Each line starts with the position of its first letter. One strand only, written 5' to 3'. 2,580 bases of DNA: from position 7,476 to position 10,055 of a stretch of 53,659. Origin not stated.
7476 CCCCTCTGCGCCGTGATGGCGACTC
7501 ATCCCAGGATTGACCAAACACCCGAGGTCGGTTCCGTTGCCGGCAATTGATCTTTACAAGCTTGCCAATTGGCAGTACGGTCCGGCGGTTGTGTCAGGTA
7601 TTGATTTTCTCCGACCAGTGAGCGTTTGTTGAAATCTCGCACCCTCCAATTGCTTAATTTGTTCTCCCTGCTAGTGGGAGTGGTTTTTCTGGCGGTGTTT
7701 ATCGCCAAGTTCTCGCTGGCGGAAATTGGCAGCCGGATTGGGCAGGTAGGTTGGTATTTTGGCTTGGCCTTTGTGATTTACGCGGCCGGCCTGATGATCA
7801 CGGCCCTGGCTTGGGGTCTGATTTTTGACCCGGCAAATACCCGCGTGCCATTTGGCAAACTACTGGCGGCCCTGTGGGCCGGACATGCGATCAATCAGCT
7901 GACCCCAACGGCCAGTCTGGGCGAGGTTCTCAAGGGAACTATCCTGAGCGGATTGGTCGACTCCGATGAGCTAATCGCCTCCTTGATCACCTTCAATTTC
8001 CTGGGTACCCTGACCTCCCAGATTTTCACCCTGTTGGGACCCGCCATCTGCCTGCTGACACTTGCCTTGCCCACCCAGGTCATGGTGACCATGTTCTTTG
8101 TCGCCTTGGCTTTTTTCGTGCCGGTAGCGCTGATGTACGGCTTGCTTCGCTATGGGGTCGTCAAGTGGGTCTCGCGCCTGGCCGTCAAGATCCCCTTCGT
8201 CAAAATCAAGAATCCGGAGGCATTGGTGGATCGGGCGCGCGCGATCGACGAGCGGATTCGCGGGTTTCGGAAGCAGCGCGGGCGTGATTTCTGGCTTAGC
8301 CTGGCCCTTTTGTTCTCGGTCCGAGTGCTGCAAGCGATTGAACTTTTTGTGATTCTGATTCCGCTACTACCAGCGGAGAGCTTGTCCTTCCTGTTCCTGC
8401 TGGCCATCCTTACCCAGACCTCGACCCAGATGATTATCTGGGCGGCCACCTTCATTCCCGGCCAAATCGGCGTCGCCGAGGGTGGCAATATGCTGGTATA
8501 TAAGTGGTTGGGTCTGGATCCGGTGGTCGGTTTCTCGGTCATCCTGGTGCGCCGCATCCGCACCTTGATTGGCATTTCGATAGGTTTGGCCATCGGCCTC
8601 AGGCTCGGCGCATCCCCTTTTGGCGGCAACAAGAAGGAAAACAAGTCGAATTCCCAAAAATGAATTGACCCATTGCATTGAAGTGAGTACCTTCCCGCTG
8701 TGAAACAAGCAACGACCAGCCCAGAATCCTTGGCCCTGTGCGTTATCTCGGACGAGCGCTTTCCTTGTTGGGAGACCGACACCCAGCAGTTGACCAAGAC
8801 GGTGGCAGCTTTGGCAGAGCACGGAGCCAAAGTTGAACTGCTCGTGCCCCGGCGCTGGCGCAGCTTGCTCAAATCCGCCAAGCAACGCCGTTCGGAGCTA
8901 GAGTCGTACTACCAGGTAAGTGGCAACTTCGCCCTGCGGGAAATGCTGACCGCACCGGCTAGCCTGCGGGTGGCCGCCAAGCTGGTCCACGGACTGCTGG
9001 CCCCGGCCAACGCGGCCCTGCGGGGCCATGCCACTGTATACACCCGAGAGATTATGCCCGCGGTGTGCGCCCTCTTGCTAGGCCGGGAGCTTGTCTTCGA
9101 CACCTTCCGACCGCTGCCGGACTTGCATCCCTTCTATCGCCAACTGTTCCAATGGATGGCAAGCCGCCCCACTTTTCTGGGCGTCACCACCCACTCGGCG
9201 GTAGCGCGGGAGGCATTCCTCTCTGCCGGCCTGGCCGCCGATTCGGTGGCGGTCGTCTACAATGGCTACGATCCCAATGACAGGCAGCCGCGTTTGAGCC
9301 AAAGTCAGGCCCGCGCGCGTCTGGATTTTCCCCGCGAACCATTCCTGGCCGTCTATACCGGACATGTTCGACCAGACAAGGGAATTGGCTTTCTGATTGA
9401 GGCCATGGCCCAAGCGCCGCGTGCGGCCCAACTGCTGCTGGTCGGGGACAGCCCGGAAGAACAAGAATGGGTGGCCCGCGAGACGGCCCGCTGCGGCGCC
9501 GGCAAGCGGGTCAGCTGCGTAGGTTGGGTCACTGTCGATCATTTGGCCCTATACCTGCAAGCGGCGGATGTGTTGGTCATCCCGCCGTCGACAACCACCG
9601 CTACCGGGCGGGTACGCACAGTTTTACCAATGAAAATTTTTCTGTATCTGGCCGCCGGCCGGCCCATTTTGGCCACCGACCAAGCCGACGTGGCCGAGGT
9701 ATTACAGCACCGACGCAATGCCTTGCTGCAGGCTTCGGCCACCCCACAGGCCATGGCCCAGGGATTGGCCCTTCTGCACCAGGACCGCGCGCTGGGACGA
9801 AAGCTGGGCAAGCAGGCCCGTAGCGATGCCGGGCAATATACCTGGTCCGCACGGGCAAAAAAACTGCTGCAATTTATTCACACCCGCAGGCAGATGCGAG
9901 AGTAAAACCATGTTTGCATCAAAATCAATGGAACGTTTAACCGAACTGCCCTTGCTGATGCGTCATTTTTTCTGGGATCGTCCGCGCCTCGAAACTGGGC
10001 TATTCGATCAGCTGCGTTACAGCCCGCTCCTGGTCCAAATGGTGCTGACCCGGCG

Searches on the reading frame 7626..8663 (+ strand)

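Call 75: search_protein_families(library=pfam, proteins=[window:7626-8663:+], max_evalue=0.0001)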
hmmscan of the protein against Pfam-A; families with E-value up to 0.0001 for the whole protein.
window:7626-8663:+ (345 aa): 1 family
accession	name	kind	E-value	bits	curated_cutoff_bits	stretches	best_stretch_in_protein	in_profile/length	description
PF03706.18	LPG_synthase_TM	-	2.6e-22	80.1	33.4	1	12-318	2-299/302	Lysylphosphatidylglycerol synthase TM region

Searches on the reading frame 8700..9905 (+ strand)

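Call 75: search_protein_families(library=pfam, proteins=[window:8700-9905:+], max_evalue=0.0001)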
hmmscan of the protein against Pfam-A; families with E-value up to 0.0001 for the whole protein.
window:8700-9905:+ (401 aa): 3 families
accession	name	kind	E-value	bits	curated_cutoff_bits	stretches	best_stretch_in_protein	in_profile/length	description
PF13692.12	Glyco_trans_1_4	-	2.3e-21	77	27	1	217-362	4-142/142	Glycosyl transferases group 1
PF00534.26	Glycos_transf_1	-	3.1e-17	63.1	26.4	1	203-375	4-171/172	Glycosyl transferases group 1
PF13524.12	Glyco_trans_1_2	-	5.1e-08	33.4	25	1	231-391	4-144/144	Glycosyl transferase-like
